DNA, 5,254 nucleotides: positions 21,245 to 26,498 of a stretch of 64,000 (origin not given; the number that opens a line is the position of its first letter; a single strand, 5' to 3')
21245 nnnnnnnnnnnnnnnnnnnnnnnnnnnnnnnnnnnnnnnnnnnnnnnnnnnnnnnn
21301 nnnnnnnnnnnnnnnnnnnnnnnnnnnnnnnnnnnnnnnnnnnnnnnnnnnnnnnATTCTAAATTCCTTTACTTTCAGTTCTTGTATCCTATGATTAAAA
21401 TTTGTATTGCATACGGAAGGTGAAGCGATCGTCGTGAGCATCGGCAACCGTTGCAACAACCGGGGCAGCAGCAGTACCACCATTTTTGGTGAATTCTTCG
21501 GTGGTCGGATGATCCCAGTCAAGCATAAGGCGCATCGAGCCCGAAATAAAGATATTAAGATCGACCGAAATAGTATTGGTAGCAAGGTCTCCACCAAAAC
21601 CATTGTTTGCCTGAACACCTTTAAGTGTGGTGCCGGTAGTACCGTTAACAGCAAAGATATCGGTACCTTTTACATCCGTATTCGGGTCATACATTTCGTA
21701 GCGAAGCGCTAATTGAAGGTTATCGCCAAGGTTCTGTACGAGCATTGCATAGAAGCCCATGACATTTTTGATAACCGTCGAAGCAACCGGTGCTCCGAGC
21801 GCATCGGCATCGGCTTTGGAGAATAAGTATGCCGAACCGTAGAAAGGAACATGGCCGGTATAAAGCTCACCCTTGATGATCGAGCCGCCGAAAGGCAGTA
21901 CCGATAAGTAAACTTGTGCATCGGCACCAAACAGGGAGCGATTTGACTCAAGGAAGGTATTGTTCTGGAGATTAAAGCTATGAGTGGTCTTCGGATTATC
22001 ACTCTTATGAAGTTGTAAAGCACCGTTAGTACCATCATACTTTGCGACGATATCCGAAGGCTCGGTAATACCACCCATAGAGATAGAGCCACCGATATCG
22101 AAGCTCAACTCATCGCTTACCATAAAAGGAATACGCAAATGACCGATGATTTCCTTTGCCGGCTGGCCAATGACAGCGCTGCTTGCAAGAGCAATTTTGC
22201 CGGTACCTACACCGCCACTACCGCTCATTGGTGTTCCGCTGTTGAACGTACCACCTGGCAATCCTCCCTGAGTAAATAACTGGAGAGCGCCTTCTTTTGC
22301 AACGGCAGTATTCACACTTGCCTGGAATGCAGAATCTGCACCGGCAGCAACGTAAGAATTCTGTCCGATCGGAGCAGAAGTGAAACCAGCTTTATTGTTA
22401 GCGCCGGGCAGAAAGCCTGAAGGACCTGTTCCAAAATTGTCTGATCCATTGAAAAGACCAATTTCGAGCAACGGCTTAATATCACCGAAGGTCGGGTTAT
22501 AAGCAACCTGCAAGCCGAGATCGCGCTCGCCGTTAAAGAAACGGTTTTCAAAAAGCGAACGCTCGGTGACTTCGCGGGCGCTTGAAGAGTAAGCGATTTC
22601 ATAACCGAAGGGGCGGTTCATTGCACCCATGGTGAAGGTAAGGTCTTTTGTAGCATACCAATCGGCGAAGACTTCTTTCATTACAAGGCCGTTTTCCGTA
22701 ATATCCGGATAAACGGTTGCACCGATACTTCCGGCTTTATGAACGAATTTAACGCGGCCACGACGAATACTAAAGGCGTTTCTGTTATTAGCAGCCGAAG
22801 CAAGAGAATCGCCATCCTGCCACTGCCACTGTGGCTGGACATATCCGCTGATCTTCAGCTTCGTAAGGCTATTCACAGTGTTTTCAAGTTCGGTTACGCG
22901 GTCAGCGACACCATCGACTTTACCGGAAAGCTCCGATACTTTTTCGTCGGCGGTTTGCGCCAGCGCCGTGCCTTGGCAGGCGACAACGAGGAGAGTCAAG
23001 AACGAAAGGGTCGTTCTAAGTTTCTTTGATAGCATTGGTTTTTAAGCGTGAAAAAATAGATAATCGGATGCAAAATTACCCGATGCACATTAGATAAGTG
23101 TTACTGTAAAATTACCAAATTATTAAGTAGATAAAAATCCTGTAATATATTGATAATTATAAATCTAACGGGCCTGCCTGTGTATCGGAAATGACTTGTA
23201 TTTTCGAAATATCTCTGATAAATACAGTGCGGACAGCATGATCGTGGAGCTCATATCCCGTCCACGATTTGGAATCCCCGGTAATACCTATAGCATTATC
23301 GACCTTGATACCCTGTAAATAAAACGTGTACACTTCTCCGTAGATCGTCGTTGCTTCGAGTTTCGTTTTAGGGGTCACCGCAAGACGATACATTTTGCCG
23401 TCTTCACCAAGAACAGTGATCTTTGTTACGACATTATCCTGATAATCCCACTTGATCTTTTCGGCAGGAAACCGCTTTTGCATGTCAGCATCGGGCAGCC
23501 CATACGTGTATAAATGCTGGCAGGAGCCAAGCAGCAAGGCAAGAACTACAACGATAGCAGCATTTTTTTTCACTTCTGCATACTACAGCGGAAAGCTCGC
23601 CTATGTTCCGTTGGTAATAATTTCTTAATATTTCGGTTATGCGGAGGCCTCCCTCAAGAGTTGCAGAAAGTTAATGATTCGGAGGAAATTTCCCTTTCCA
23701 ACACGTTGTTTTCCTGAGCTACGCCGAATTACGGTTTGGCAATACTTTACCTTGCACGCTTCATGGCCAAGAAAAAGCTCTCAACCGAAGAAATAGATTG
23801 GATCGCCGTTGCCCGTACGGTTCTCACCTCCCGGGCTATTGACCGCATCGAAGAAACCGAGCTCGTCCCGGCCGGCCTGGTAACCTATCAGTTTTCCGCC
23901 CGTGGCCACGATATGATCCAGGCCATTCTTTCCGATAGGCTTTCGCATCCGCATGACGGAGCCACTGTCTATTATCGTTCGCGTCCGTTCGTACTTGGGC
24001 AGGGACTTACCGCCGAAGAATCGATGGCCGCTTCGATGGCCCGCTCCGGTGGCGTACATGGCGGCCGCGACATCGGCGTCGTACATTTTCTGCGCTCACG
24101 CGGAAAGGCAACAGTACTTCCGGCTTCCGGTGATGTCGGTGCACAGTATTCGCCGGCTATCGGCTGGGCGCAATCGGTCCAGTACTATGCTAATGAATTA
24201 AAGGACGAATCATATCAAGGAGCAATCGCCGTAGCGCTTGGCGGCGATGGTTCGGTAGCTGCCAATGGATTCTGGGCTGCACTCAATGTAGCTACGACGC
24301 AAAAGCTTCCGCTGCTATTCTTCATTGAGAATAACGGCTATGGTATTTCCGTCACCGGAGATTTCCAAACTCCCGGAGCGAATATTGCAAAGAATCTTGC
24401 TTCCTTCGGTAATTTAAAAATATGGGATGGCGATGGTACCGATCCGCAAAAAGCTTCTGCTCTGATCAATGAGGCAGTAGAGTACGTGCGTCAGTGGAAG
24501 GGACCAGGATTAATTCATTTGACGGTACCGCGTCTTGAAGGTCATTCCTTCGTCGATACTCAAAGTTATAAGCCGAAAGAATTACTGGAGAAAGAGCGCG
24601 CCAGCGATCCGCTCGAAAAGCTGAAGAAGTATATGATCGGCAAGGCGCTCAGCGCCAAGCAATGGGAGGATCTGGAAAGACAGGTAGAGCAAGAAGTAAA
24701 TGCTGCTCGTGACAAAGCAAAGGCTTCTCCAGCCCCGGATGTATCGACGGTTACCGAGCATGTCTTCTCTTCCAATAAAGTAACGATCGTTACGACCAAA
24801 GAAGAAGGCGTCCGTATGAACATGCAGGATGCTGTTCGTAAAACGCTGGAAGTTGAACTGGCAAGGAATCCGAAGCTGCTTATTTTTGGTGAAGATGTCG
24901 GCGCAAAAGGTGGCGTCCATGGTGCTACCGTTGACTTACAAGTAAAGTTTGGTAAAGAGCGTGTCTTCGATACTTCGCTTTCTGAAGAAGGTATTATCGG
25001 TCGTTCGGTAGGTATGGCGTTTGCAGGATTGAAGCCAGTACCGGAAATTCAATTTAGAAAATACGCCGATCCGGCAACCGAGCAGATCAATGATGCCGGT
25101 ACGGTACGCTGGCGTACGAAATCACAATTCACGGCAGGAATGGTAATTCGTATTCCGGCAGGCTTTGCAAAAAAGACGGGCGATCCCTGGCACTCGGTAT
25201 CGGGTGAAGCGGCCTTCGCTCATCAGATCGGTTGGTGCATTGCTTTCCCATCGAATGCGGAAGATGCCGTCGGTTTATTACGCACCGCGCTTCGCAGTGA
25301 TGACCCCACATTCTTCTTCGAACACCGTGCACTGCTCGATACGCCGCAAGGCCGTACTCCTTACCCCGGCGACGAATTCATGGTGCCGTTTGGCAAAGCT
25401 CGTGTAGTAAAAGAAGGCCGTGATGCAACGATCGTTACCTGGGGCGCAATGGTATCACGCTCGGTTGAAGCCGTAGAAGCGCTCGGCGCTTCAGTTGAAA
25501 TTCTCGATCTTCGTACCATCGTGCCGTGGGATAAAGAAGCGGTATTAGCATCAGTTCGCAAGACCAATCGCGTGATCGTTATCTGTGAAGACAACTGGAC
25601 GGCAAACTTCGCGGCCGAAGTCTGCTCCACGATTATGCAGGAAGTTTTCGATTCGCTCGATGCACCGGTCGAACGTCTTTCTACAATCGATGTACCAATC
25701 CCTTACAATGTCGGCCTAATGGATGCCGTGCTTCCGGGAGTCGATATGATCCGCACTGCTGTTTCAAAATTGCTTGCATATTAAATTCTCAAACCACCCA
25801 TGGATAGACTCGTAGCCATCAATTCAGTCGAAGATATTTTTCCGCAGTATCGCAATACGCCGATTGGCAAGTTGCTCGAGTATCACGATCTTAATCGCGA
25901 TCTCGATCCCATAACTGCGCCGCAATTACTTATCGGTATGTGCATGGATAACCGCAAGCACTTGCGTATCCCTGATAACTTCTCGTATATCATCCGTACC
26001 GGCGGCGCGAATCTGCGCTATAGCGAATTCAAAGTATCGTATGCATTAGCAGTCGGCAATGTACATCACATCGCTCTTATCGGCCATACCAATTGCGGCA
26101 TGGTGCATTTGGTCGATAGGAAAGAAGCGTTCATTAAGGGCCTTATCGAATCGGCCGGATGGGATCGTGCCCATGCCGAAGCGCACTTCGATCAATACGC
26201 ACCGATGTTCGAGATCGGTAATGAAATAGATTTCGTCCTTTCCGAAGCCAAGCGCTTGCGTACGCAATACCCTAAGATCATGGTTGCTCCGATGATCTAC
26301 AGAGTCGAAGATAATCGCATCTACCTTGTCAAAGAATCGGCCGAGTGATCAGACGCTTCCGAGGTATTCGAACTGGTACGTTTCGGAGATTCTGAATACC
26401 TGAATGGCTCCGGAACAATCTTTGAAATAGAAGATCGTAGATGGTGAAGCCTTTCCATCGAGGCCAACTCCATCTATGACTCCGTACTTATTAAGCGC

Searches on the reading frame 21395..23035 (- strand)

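Call 3: search_protein_families(library=pfam, proteins=[window:21395-23035:-], max_evalue=1)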
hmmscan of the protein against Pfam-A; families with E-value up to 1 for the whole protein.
window:21395-23035:- (546 aa): 4 families
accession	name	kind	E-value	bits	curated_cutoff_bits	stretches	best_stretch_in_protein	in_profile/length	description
PF07642.17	BBP2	-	5e-05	23.1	26.2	1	423-523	241-326/339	Putative beta-barrel porin-2, OmpL-like. bbp2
PF07396.17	Porin_O_P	-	0.00011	22.1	20.9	1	66-179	5-130/370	Phosphate-selective porin O and P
PF14077.11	WD40_alt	-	0.081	13.2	25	1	36-60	9-33/48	Alternative WD40 repeat motif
PF23991.1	DUF7310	-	0.09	13.7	40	1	25-59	24-58/83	Coiled-coil region of unknown function (DUF7310)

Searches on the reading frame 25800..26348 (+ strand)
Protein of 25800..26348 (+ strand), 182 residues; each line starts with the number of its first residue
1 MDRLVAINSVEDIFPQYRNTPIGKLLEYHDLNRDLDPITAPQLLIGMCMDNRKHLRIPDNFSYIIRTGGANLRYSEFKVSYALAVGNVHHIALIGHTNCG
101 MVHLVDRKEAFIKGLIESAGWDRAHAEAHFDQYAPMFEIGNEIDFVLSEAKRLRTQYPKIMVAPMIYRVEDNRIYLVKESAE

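Call 3: search_protein_families(library=pfam, proteins=[window:25800-26348:+], max_evalue=1)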
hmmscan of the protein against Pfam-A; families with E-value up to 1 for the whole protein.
window:25800-26348:+ (182 aa): 1 family
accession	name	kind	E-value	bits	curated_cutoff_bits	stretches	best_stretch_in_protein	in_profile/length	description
PF00484.24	Pro_CA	-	4.8e-06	27.4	25.7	1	78-127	44-99/156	Carbonic anhydrase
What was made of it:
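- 25800..26348 (+): Convergent neighbour, 182 aa, marginal beta-carbonic-anhydrase match. Not part of the feature; listed because the finding mentions it. Pro_CA 27.4 bits against a cut-off of 25.7, residues 78-127 only (call 3).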

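Call 5: search_protein_families(library=ncbifam, proteins=[window:25800-26348:+], max_evalue=1)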
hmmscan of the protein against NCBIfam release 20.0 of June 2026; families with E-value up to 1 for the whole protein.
window:25800-26348:+ (182 aa): 1 family
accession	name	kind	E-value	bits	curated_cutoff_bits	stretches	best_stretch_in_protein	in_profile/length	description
NF007756.0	PRK10437.1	equivalog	0.08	12.4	251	1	79-104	81-106/220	carbonate dehydratase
